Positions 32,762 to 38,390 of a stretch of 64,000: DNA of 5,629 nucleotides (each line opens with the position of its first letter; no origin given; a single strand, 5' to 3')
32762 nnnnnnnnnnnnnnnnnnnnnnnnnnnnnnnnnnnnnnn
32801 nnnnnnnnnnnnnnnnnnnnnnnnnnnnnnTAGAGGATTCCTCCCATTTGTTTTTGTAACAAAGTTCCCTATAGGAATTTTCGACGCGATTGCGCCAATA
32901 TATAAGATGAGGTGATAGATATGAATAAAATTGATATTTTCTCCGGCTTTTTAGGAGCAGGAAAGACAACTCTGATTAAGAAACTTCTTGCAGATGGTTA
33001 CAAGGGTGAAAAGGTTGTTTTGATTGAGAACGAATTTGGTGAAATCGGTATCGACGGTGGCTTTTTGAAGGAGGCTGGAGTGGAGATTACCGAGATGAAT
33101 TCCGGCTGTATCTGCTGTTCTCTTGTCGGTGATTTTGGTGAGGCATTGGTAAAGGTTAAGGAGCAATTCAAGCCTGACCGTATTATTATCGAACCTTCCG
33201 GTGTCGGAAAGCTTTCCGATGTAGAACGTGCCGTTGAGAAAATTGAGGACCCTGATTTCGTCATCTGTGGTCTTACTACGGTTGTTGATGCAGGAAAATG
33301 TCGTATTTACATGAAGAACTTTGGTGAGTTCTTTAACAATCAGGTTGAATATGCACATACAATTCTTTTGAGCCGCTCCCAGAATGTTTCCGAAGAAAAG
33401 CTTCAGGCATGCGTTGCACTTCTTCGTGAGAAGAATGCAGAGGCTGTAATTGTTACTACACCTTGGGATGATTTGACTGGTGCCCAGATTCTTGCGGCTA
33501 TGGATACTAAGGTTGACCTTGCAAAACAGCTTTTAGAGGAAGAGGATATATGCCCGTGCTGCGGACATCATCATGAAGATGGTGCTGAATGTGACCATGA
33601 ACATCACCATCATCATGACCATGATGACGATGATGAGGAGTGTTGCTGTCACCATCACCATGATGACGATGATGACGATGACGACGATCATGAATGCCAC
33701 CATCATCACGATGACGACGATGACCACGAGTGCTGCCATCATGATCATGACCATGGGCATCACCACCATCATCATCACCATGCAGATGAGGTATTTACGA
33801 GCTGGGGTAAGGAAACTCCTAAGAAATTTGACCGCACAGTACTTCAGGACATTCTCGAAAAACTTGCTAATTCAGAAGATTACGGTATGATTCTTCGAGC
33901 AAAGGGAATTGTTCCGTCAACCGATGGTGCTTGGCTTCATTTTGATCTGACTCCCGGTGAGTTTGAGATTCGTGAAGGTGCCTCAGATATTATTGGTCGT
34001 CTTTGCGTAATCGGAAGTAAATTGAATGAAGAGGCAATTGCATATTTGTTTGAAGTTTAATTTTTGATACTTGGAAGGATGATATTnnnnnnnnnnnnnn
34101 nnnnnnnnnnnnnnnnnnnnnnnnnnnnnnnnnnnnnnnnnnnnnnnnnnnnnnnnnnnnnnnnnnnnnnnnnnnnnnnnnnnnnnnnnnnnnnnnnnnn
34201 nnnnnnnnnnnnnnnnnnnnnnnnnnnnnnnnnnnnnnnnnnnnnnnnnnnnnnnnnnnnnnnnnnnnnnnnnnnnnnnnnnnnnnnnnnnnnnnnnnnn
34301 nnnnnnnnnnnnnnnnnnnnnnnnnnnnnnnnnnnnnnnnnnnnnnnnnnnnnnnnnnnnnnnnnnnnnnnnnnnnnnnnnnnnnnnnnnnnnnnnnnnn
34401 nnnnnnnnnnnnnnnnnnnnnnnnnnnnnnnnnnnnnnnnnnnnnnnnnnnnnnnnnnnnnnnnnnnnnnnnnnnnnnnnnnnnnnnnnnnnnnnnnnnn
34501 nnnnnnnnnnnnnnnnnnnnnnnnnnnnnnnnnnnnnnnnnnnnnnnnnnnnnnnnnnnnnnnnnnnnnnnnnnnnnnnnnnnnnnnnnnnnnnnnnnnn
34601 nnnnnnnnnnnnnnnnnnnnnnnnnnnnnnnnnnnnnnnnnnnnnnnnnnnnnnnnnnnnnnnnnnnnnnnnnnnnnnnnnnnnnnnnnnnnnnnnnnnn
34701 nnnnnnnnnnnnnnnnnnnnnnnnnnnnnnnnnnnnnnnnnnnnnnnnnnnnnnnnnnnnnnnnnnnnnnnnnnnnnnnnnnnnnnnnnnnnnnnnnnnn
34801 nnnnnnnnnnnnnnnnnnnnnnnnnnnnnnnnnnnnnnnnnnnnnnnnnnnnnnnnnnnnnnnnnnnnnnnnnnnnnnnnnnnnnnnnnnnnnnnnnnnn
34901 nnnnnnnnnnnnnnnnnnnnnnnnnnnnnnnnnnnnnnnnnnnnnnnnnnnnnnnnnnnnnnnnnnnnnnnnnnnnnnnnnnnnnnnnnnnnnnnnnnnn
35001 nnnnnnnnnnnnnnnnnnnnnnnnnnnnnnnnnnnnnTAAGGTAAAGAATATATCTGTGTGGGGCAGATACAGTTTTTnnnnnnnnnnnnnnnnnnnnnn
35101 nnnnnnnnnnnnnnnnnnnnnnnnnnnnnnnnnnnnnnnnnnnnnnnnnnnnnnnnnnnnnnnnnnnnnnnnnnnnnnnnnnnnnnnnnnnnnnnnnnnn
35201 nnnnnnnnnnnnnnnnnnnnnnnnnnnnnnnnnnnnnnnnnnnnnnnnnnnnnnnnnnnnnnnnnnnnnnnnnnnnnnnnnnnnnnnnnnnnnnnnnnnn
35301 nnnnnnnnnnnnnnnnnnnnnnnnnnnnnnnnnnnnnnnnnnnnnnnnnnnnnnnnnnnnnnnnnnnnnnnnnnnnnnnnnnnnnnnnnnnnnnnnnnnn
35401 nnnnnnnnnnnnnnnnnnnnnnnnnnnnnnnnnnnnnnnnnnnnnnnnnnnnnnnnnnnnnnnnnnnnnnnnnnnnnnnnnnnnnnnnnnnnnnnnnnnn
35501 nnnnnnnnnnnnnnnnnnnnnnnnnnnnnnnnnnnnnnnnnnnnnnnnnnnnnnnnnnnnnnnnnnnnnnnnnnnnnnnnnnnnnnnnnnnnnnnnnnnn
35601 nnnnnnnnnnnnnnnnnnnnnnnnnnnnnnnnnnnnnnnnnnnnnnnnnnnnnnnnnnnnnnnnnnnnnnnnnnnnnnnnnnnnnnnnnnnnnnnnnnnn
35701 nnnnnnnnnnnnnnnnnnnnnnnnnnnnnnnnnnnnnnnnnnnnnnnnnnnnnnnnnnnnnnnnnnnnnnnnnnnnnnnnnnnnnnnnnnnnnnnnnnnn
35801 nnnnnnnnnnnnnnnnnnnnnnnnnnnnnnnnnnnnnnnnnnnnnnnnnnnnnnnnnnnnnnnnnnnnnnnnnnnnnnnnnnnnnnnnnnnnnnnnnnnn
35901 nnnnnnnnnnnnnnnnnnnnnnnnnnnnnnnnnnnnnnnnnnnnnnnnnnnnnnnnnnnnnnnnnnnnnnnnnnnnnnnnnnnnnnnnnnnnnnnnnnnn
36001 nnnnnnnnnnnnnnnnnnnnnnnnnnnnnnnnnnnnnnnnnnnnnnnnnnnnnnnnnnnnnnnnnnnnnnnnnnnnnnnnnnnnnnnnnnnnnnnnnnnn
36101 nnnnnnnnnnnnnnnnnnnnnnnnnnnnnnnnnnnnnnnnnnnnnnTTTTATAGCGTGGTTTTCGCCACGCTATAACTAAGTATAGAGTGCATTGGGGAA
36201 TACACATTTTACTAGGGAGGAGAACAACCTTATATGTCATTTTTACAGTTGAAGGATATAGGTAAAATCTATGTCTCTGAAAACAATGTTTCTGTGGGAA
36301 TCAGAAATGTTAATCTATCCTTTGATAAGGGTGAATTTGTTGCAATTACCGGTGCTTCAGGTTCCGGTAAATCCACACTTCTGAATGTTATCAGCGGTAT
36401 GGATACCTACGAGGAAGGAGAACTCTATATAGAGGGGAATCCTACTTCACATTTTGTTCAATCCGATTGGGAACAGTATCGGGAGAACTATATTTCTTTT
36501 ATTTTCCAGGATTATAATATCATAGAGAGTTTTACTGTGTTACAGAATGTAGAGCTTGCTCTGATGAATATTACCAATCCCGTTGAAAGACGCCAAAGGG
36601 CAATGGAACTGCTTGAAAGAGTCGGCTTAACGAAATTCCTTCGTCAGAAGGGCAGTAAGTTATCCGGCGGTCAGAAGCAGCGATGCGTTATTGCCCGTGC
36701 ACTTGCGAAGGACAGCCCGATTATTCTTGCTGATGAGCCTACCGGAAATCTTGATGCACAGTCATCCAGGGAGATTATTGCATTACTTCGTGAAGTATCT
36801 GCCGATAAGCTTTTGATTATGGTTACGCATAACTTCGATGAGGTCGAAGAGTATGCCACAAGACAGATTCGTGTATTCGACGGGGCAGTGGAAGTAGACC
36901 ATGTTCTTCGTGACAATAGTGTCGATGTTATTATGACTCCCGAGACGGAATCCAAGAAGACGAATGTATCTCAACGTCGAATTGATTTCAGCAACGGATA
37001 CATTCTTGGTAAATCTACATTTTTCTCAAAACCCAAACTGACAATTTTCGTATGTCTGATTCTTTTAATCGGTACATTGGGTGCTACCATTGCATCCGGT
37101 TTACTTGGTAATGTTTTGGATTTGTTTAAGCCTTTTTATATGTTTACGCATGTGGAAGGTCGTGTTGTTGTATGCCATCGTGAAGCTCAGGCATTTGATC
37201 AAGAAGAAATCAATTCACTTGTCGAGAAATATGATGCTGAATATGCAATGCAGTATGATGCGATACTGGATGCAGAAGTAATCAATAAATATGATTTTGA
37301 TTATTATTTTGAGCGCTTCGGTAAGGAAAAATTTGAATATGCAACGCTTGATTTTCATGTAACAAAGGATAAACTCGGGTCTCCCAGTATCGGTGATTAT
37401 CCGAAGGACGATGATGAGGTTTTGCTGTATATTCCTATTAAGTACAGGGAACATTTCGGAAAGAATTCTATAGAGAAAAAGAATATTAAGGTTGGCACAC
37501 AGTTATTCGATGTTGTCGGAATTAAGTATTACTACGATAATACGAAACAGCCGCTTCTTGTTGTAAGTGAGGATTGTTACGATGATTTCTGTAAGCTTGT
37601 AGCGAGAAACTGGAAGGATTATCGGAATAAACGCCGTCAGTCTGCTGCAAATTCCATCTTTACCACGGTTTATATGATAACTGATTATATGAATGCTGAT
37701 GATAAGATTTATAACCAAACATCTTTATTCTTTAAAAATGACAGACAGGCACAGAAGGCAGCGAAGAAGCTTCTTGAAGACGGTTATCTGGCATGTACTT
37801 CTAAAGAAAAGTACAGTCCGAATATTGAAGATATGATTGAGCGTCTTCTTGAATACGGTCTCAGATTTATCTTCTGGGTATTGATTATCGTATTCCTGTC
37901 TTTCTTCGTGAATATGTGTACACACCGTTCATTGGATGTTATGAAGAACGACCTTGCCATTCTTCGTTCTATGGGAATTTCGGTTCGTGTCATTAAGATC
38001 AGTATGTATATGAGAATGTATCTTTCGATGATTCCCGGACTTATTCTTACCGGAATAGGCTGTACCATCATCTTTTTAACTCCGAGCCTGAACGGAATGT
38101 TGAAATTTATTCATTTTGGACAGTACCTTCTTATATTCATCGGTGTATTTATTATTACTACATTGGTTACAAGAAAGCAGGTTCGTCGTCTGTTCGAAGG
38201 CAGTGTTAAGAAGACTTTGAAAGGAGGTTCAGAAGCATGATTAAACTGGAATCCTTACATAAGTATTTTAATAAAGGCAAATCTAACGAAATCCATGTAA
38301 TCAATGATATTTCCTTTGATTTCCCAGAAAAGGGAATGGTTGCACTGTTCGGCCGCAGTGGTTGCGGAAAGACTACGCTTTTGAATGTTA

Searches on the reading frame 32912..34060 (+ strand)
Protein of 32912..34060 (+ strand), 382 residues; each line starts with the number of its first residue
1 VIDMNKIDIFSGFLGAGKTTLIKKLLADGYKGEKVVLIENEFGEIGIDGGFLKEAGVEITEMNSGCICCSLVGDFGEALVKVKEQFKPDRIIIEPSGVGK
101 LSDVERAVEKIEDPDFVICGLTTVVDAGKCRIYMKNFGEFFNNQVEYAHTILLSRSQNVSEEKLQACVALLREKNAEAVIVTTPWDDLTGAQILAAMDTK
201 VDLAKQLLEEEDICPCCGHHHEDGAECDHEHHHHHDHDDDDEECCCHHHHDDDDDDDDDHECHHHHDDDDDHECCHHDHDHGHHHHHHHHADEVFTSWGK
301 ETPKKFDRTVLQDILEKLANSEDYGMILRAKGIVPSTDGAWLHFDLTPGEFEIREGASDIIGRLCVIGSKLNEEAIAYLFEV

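Call 50: search_protein_families(library=pfam, proteins=[window:32912-34060:+], max_evalue=0.00001)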
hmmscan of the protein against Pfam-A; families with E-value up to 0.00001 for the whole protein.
window:32912-34060:+ (382 aa): 2 families
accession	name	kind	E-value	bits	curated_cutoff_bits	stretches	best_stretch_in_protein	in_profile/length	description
PF02492.25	cobW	-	1.4e-34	119.6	20.7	1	9-180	4-178/180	CobW/HypB/UreG, nucleotide-binding domain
PF07683.19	CobW_C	-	1e-06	28.9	22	1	296-380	2-90/94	Cobalamin synthesis protein cobW C-terminal domain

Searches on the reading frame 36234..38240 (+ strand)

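Call 89: search_protein_families(library=pfam, proteins=[window:36234-38240:+], max_evalue=0.000001)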
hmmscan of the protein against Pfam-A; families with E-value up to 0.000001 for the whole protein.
window:36234-38240:+ (668 aa): 2 families
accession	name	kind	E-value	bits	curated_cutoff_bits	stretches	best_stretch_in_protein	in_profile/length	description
PF00005.33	ABC_tran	-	1.4e-33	116.8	25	1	24-170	2-136/137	ABC transporter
PF02463.25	SMC_N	-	1e-07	32.1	40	0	25-215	17-212/220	RecF/RecN/SMC N terminal domain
